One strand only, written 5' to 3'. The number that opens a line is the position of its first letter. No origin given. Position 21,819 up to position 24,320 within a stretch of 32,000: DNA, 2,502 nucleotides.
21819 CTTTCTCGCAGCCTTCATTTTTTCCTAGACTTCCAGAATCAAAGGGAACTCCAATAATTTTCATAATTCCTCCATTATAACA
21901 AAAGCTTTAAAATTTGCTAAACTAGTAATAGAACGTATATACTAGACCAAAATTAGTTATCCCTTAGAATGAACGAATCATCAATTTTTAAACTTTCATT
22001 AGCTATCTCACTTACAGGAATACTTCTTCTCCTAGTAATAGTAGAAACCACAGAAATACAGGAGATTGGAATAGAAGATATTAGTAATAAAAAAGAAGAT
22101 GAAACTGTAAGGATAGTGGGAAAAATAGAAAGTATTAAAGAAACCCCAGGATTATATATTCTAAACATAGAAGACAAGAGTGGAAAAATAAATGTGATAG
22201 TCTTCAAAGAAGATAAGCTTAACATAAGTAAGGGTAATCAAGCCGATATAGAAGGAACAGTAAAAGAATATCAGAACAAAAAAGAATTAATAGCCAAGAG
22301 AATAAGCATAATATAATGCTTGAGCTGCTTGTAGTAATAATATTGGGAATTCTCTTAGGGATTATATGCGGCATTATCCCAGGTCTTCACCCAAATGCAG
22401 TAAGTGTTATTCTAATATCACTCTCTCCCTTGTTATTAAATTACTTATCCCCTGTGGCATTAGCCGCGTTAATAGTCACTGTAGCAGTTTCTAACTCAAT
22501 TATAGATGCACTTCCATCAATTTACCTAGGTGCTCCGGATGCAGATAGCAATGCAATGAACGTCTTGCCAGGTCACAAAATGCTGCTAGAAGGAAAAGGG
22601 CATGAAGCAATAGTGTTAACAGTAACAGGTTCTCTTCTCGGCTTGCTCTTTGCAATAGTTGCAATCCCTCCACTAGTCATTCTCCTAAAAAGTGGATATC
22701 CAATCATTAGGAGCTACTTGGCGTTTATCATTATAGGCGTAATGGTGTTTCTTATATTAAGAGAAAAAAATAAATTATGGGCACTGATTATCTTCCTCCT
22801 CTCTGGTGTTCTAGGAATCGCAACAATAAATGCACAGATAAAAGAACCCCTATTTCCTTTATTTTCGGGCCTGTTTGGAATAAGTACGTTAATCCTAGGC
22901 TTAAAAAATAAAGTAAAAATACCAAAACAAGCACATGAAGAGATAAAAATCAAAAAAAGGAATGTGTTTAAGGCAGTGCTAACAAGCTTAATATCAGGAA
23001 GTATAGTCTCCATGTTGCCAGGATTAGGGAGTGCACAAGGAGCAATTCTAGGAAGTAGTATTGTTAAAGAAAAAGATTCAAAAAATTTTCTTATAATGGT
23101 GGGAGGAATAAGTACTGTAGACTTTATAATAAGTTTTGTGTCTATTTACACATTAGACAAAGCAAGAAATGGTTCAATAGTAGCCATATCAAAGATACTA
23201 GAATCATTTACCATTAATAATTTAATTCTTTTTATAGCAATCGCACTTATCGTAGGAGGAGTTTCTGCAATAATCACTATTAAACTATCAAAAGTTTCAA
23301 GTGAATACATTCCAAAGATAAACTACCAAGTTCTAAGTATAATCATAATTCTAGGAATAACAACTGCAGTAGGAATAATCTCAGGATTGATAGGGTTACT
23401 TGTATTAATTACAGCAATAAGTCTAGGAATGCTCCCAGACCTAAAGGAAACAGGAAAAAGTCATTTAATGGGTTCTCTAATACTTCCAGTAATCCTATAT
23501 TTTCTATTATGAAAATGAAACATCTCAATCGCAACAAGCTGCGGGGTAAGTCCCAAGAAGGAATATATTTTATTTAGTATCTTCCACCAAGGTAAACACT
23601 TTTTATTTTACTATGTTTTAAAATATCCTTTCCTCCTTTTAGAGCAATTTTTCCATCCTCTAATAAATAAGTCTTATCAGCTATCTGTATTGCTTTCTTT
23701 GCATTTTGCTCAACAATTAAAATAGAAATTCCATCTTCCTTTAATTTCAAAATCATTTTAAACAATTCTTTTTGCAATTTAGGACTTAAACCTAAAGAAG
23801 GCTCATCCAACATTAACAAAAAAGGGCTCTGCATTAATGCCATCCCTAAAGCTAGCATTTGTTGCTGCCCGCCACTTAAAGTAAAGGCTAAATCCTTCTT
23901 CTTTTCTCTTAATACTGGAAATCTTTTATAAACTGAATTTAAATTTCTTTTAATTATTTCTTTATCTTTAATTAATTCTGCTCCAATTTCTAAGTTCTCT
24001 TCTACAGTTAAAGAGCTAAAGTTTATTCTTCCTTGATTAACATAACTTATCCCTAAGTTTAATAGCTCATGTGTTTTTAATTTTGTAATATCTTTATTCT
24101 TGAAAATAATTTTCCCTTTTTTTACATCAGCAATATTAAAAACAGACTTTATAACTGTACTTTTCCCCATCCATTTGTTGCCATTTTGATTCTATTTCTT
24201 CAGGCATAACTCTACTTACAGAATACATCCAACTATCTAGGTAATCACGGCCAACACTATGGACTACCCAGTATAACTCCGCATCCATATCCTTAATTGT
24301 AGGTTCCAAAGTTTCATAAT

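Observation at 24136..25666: Unannotated RHH gene translationally overlapped with a membrane-anchored, catalytic-loop-variant Hanks kinase: a possible two-gene regulatory or toxin-like cassette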

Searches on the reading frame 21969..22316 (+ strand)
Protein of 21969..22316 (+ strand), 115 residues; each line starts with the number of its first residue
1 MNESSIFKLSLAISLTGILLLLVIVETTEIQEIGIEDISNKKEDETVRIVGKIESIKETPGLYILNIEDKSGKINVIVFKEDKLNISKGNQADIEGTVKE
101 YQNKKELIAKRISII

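Call 3: search_protein_families(library=pfam, proteins=[window:21969-22316:+], max_evalue=0.1)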
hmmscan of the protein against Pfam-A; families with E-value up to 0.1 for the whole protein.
window:21969-22316:+ (115 aa): 8 families
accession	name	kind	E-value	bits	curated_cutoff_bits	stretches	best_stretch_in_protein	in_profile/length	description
PF01336.31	tRNA_anti-codon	-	2.2e-11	43.9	27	1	47-115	1-75/75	OB-fold nucleic acid binding domain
PF12869.13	tRNA_anti-like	-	0.0015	18.6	23.5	1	43-104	69-138/146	tRNA_anti-like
PF24986.1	PRC_RimM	-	0.0029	17.6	27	1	42-78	9-44/69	RimM PRC barrel domain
PF13742.12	tRNA_anti_2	-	0.01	16.5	27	1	41-105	16-85/95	OB-fold nucleic acid binding domain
PF02760.21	HIN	-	0.015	15.5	22.7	1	32-90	100-159/168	HIN-200/IF120x domain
PF08661.17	Rep_fac-A_3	-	0.032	15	23.5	1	43-88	17-60/105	Replication factor A protein 3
PF17244.8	CDC24_OB3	-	0.066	13.4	25.4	1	47-85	9-52/216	Cell division control protein 24, OB domain 3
PF13567.11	DUF4131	-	0.074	13.2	31.6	0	10-96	30-128/165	Domain of unknown function (DUF4131)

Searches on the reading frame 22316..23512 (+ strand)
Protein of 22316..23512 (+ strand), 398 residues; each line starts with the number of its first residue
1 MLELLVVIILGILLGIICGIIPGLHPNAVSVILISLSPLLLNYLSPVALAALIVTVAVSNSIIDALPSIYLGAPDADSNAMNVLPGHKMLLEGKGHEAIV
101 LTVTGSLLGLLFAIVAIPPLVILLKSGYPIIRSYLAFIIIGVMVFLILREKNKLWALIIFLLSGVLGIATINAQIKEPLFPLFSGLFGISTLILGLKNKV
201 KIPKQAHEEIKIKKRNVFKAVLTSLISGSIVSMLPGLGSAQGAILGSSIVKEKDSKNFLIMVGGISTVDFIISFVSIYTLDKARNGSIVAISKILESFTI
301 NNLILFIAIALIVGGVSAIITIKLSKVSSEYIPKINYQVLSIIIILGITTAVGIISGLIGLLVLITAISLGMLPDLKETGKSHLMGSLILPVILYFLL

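Call 3: search_protein_families(library=pfam, proteins=[window:22316-23512:+], max_evalue=0.1)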
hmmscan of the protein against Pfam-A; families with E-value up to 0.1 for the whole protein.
window:22316-23512:+ (398 aa): 1 family
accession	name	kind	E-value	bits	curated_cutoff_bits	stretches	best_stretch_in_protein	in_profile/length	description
PF01970.21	TctA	-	2.3e-54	185.1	28.9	1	5-385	1-422/423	Tripartite tricarboxylate transporter TctA family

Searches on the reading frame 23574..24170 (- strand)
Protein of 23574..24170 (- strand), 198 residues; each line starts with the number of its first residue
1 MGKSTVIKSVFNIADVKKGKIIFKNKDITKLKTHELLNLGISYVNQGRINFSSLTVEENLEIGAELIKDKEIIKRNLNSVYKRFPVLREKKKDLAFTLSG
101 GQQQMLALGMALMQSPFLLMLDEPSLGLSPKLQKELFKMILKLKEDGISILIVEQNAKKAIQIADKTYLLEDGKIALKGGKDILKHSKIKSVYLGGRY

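Call 3: search_protein_families(library=pfam, proteins=[window:23574-24170:-], max_evalue=0.1)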
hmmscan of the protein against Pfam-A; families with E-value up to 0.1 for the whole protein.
window:23574-24170:- (198 aa): 3 families
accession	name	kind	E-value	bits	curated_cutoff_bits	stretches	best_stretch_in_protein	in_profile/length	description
PF00005.33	ABC_tran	-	2.1e-18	67.7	25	1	2-125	23-136/137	ABC transporter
PF13304.12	AAA_21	-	3.7e-07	30.9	27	1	20-152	146-295/304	AAA domain, putative AbiEii toxin, Type IV TA system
PF02463.25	SMC_N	-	0.035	14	40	1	21-166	81-207/220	RecF/RecN/SMC N terminal domain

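Call 36: search_protein_families(library=ncbifam, proteins=[window:23574-24170:-], max_evalue=0.1)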
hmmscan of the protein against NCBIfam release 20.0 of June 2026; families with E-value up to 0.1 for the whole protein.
window:23574-24170:- (198 aa): 177 families (the best 25 are shown)
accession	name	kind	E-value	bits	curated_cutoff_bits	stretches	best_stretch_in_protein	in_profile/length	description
NF008626.0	PRK11614.1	equivalog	1.5e-51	175.1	441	1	2-196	43-237/237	high-affinity branched-chain amino acid ABC transporter ATP-binding protein LivF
TIGR03410.1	urea_trans_UrtE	equivalog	1.3e-50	172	285.8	1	1-191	37-226/230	urea ABC transporter ATP-binding subunit UrtE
TIGR04406.1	LPS_export_lptB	equivalog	6.4e-36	123.8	240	1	2-197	39-236/239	LPS export ABC transporter ATP-binding protein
TIGR03411.1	urea_trans_UrtD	equivalog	7.9e-27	94.4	304.1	1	2-195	40-241/242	urea ABC transporter ATP-binding protein UrtD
TIGR01188.1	drrA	subfamily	9.3e-25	87.5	312.45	1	2-187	31-214/302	daunorubicin resistance ABC transporter, ATP-binding protein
TIGR00972.1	3a0107s01c2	equivalog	2.5e-24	86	343.2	1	2-187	39-234/248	phosphate ABC transporter ATP-binding protein PstB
NF008144.0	PRK10895.1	equivalog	1.3e-23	83.8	381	1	2-196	41-237/241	LPS export ABC transporter ATP-binding protein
TIGR03265.1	PhnT2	equivalog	4.7e-23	82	457.7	1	2-179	42-217/353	putative 2-aminoethylphosphonate ABC transporter ATP-binding protein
TIGR00968.1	3a0106s01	subfamily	1.9e-22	80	342.75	1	2-180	38-214/237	sulfate ABC transporter ATP-binding protein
NF040840.2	tungstate_WtpC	equivalog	3.4e-22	79.2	440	1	2-190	38-225/347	tungstate ABC transporter ATP-binding protein WtpC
TIGR04521.1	ECF_ATPase_2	equivalog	1.5e-21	76.8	330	1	2-187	43-236/279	energy-coupling factor transporter ATPase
TIGR01187.1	potA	subfamily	1.2e-20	73.8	355.6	1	2-179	8-183/325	polyamine ABC transporter ATP-binding protein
TIGR03375.1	type_I_sec_LssB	subfamily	1.2e-20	73.4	693.1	1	2-184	505-688/696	type I secretion system permease/ATPase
NF008039.0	PRK10771.1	equivalog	1.9e-20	73.3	298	1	2-191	37-224/234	thiamine ABC transporter ATP-binding protein ThiQ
NF043075.1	MMSYN1_0197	equivalog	2e-20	73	550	1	2-180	40-216/341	spermidine/putrescine ABC transporter ATP-binding protein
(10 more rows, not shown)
